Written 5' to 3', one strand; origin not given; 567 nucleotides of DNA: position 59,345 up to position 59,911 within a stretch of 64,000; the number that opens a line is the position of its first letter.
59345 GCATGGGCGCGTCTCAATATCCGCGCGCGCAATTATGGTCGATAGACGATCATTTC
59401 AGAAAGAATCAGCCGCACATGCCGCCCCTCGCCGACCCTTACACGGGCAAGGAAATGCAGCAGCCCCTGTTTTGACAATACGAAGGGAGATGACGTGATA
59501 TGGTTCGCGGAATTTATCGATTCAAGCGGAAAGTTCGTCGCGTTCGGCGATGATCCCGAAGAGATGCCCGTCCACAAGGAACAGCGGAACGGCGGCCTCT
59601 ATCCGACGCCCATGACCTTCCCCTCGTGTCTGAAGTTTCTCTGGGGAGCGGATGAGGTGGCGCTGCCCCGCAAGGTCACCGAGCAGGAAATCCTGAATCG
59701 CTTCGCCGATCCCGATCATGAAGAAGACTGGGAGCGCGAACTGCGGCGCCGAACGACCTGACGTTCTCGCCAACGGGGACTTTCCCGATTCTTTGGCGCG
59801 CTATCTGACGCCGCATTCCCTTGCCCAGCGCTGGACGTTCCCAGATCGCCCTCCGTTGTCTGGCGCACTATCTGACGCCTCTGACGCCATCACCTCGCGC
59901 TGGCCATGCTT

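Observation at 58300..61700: Rearrangement hotspot: frameshifted N6/N4 methyltransferase-Mrr fusion followed by nested direct repeats of two gene 3' ends bracketing small-ORF cassettes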

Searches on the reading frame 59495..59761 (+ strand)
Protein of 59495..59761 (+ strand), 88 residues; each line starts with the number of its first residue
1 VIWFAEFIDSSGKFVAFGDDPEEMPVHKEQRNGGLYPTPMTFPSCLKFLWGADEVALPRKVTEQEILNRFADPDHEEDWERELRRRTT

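Call 7: search_protein_families(library=pfam, max_evalue=0.1, proteins=[window:59495-59761:+])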
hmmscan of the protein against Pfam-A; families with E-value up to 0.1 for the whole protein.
window:59495-59761:+ (88 aa): 0 families

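Call 11: find_encoding_contigs(protein=window:59495-59761:+, flank=10000, max_places=10)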
Protein window:59495-59761:+ (88 aa): no gene with exactly this product is on record in the collection.

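Call 14: find_homologous_proteins(query=A3, max_evalue=0.01)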
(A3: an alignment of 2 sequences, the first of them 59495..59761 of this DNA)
Query A3 (2 sequences) (88 aa, profile of the alignment): 2 proteins with E <= 0.01 among 5 candidates.
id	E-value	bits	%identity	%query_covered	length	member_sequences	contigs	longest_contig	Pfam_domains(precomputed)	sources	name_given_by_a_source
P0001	2.7e-49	183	100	100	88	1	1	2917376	-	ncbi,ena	-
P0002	2.9e-34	135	44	73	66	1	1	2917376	-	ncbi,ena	-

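Call 16: find_encoding_contigs(protein=P0005, flank=10000, max_places=10)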
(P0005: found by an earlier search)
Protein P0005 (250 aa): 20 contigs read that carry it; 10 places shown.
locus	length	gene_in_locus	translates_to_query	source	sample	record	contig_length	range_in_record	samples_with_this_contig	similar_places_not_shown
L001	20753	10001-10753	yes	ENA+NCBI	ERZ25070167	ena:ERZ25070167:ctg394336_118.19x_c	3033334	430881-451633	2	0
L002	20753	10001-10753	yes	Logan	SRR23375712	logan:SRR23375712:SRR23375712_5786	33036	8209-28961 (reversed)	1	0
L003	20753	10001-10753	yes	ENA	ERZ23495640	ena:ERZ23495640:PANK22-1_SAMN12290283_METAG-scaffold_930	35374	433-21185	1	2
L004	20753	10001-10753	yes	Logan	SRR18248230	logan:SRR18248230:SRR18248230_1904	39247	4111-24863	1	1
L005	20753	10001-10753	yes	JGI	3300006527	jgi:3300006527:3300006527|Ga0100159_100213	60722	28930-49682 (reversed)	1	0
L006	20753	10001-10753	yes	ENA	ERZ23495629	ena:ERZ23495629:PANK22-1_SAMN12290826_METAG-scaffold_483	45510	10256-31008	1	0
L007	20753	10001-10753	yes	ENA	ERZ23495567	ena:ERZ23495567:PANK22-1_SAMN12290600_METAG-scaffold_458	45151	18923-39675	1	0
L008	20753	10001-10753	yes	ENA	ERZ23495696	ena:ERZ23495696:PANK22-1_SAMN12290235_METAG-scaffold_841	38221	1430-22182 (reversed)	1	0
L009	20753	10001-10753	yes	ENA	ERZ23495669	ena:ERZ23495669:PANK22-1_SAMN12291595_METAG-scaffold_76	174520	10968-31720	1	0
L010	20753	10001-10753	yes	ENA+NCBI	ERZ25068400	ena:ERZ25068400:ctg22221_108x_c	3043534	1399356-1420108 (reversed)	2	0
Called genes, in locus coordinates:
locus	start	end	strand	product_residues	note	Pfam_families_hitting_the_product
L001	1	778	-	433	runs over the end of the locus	PF01321:Creatinase_N (weak), PF00557:Peptidase_M24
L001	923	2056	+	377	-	PF00291:PALP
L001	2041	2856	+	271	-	-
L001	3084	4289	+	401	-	PF01546:Peptidase_M20, PF07687:M20_dimer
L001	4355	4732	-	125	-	PF02627:CMD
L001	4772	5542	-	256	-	PF00753:Lactamase_B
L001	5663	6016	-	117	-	-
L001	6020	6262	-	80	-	-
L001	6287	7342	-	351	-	PF00296:Bac_luciferase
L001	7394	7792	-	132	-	PF01243:PNPOx_N, PF12900:Pyridox_ox_2 (weak)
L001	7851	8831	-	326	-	PF00296:Bac_luciferase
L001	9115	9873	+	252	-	PF01925:TauE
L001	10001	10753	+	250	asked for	PF00005:ABC_tran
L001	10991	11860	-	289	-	PF00528:BPD_transp_1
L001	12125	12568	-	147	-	PF02311:AraC_binding (weak), PF07883:Cupin_2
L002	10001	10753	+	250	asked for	PF00005:ABC_tran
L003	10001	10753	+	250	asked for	PF00005:ABC_tran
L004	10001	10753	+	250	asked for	PF00005:ABC_tran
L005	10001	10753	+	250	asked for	PF00005:ABC_tran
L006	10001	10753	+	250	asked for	PF00005:ABC_tran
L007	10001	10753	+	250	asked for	PF00005:ABC_tran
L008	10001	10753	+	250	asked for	PF00005:ABC_tran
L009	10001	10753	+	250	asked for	PF00005:ABC_tran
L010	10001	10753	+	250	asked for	PF00005:ABC_tran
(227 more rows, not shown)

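Call 17: find_encoding_contigs(protein=P0007, flank=10000, max_places=6)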
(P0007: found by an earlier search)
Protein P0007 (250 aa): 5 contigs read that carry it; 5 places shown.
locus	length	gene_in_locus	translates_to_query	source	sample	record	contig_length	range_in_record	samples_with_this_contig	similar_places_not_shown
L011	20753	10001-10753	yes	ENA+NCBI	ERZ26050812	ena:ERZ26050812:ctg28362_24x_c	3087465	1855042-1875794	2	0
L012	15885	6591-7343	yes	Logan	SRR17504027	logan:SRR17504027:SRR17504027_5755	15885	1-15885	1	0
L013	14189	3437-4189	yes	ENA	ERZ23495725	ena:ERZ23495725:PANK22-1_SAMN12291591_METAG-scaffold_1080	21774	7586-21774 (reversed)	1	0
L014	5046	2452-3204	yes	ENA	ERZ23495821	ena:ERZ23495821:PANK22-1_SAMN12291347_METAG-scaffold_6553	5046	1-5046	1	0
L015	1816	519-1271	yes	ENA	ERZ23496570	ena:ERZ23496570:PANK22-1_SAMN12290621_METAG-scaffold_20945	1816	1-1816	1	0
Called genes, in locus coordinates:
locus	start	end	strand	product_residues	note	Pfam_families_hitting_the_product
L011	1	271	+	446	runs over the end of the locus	PF13435:Cytochrome_C554 (faint), PF09699:Paired_CXXCH_1 (faint), PF14537:Cytochrom_c3_2 (faint), PF22113:Mtrc-MtrF_II-IV_dom (weak), PF14522:Cytochrome_C7 (weak), PF13447:Multi-haem_cyto, PF22113:Mtrc-MtrF_II-IV_dom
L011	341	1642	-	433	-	PF01321:Creatinase_N (faint), PF00557:Peptidase_M24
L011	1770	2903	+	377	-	PF00291:PALP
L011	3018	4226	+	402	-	PF01546:Peptidase_M20, PF07687:M20_dimer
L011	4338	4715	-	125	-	PF02627:CMD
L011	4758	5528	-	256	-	PF00753:Lactamase_B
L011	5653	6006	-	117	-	-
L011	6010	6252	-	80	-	-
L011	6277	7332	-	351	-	PF00296:Bac_luciferase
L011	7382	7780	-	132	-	PF01243:PNPOx_N, PF12900:Pyridox_ox_2 (weak)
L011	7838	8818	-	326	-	PF00296:Bac_luciferase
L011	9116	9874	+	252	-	PF01925:TauE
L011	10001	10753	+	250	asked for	PF00005:ABC_tran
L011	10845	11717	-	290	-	PF00528:BPD_transp_1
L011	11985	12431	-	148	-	PF02311:AraC_binding (weak), PF07883:Cupin_2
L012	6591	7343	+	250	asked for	PF00005:ABC_tran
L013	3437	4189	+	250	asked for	PF00005:ABC_tran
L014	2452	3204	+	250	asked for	PF00005:ABC_tran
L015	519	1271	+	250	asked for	PF00005:ABC_tran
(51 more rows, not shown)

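Call 18: find_encoding_contigs(protein=P0008, flank=10000, max_places=6)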
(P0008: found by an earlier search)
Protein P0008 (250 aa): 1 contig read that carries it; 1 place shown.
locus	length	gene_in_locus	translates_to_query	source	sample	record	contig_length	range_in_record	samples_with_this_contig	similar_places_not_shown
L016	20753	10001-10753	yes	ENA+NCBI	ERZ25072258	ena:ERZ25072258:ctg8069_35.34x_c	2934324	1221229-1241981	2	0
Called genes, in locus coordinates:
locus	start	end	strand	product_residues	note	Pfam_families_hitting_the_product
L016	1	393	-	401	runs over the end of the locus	PF01321:Creatinase_N (weak), PF00557:Peptidase_M24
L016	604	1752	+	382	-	PF00291:PALP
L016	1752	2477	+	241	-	PF03591:AzlC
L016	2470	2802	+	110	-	PF05437:AzlD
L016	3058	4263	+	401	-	PF01546:Peptidase_M20, PF07687:M20_dimer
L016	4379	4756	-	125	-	PF02627:CMD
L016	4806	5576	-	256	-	PF00753:Lactamase_B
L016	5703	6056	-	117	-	-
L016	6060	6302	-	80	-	-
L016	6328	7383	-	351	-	PF00296:Bac_luciferase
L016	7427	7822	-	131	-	PF01243:PNPOx_N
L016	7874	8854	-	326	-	PF00296:Bac_luciferase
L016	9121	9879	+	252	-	PF01925:TauE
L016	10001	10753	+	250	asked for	PF00005:ABC_tran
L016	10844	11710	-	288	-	PF00528:BPD_transp_1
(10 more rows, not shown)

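Call 29: search_protein_families(library=phrogs, max_evalue=0.1, proteins=[window:59495-59761:+])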
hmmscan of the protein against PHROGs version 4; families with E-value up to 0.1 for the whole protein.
window:59495-59761:+ (88 aa): 0 families

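Call 30: search_protein_families(library=padloc, max_evalue=0.1, proteins=[window:59495-59761:+])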
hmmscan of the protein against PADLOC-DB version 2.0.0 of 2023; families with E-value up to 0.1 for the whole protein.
window:59495-59761:+ (88 aa): 0 families

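Call 31: find_related_loci(query=A3, collection=genome_contigs, flank=6000)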
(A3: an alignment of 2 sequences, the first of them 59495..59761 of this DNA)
Query A3 (88 aa) in genome_contigs; peptide patterns used: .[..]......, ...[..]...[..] (x = any residue, [..] = any of these).
172 stretches matched a pattern; 1 encode a relative of the query (tblastn E <= 1e-3); 1 distinct loci.
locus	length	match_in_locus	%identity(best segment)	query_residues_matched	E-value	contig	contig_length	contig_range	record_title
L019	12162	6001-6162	36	34-88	2e-6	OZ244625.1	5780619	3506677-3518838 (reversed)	MAG: Bryobacterales bacterium isolate 977db337-f3f5-4b10-816d-e0f1db46c981 genome assembly, chromosome: 1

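Call 37: search_protein_representatives(alignment_id=A3)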
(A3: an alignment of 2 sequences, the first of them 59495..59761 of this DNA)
Query: 2 sequences, 90 profile positions. Proteins with E-value up to 0.001 (for the whole library): 88; up to 1e-10: 5; up to 1e-30: 2. The best 88 are listed.
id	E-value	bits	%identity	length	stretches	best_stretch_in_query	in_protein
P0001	8.7e-50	182.8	-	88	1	1-90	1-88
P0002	9.3e-35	134.6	-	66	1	1-66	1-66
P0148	2.6e-17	78.7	-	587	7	8-43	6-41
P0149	5.1e-14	68.2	-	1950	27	4-22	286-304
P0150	6.0e-11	58.4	-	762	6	8-42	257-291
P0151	2.3e-10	56.5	-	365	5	8-42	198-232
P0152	6.1e-10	55.1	-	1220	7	9-39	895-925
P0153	6.7e-10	55.0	-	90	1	2-58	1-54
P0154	1.0e-09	54.4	-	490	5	8-45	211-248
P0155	1.8e-09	53.6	-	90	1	2-73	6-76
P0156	3.6e-09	52.7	-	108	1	2-72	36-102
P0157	5.8e-09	52.0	-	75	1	3-55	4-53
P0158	3.0e-08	49.7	-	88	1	1-67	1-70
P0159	8.4e-08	48.3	-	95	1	2-72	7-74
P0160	1.2e-07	47.8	-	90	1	1-53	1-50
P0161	1.4e-07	47.6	-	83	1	3-75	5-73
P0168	8.6e-07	45.0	-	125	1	2-85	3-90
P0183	3.1e-06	43.3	-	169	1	2-55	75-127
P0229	7.1e-04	35.7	-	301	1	2-76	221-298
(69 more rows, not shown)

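Call 39: search_protein_families(library=pfam, max_evalue=0.01, proteins=[P0148, P0150, P0151, P0153, P0155, P0156, P0158, P0168, P0183, P0229])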
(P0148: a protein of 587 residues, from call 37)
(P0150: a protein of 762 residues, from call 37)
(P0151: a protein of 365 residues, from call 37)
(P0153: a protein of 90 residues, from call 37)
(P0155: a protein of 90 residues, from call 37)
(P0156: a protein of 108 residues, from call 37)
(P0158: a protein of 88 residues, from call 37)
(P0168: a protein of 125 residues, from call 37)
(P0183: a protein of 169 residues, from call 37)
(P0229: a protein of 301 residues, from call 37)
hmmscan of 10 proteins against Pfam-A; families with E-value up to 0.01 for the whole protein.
P0148 (587 aa): 4 families
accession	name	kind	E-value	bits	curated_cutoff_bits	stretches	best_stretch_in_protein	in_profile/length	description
PF13088.12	BNR_2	-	9.3e-10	38.8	31.4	1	24-202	83-270/277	BNR repeat-like domain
PF24304.1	AcrIIA4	-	1.2e-09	38.8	27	0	94-124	11-43/83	Anti-CRISPR Suppressor AcrIIA4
PF25788.1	Ig_Rha78A_N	-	0.00099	19.8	27.4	0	339-394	48-101/105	Rha78A-like, N-terminal immunoglobulin domain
PF18313.7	TLP1_add_C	-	0.0015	18.9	26.1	0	129-166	26-63/83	Thiolase-like protein type 1 additional C-terminal domain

P0150 (762 aa): 3 families
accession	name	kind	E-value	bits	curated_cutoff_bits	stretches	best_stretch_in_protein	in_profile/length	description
PF13088.12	BNR_2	-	1.4e-15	57.8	31.4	2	459-673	28-258/277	BNR repeat-like domain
PF23341.1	PEP5_VPS11_N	-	0.0068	16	40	0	191-228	114-151/338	PEP5/VPS11 N-terminal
PF02837.24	Glyco_hydro_2_N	-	0.0083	16.5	28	0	68-128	30-92/169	Glycosyl hydrolases family 2, sugar binding domain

P0151 (365 aa): 7 families
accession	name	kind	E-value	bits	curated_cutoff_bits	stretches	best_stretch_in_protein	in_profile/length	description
PF13088.12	BNR_2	-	1.6e-14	54.4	31.4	2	109-336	13-264/277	BNR repeat-like domain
PF23414.1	Beta-prop_EML_2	-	1.4e-08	34.8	90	0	240-334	42-126/266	Echinoderm microtubule-associated protein second beta-propeller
PF19755.4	DUF6242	-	5.1e-07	30.2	29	0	198-274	149-217/217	Domain of unknown function (DUF6242)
PF00400.38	WD40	-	0.00012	22.9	27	0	39-59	13-32/39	WD domain, G-beta repeat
PF04053.20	B-prop_COPA_B_2nd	-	0.00015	21.8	57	0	327-361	23-56/248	COPA/B second beta-propeller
PF24817.1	WD40_WDHD1_1st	-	0.0011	18.6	109.9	0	40-104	87-145/291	WDHD1 first WD40 domain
PF24067.1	Beta-prop_BT_1020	-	0.0012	18.9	27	0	116-143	81-108/236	BT_1020-like, N-terminal beta propeller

P0153 (90 aa): 0 families

P0155 (90 aa): 0 families

P0156 (108 aa): 0 families

P0158 (88 aa): 0 families

P0168 (125 aa): 0 families

P0183 (169 aa): 0 families

P0229 (301 aa): 1 family
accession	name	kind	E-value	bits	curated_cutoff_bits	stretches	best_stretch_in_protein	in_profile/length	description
PF08843.17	AbiEii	-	8e-05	23.1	22.5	1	10-162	11-187/238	Nucleotidyl transferase AbiEii toxin, Type IV TA system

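Call 40: find_encoding_contigs(protein=P0157, flank=5000, max_places=5)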
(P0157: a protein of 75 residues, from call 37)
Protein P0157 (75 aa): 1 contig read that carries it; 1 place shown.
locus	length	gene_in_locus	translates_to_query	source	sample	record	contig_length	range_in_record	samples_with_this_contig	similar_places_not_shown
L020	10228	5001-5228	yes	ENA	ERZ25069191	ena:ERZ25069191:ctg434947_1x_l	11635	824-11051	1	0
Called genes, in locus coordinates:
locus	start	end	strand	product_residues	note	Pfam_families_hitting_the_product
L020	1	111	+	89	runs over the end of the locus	-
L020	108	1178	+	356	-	PF08273:Zn_Ribbon_Prim (weak), PF13362:Toprim_3 (weak)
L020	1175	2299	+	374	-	-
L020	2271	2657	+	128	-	-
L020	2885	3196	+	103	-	PF01541:GIY-YIG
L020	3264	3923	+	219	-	-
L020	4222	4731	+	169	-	-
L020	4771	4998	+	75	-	-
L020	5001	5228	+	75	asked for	-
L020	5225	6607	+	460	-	-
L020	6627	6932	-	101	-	-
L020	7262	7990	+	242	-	PF01936:NYN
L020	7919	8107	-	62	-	-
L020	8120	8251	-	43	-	-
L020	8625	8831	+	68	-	-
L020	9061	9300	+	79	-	-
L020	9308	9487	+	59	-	-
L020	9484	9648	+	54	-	-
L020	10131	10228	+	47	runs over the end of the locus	-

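Call 41: find_encoding_contigs(protein=P0155, flank=5000, max_places=5)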
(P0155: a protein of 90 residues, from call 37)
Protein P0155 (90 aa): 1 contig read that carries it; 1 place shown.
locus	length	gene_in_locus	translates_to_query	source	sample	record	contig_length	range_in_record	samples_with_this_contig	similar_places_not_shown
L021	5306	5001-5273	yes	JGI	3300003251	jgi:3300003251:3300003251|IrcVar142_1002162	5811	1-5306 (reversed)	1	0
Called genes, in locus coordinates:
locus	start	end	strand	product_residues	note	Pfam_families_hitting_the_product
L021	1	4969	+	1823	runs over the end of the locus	?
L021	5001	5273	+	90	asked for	-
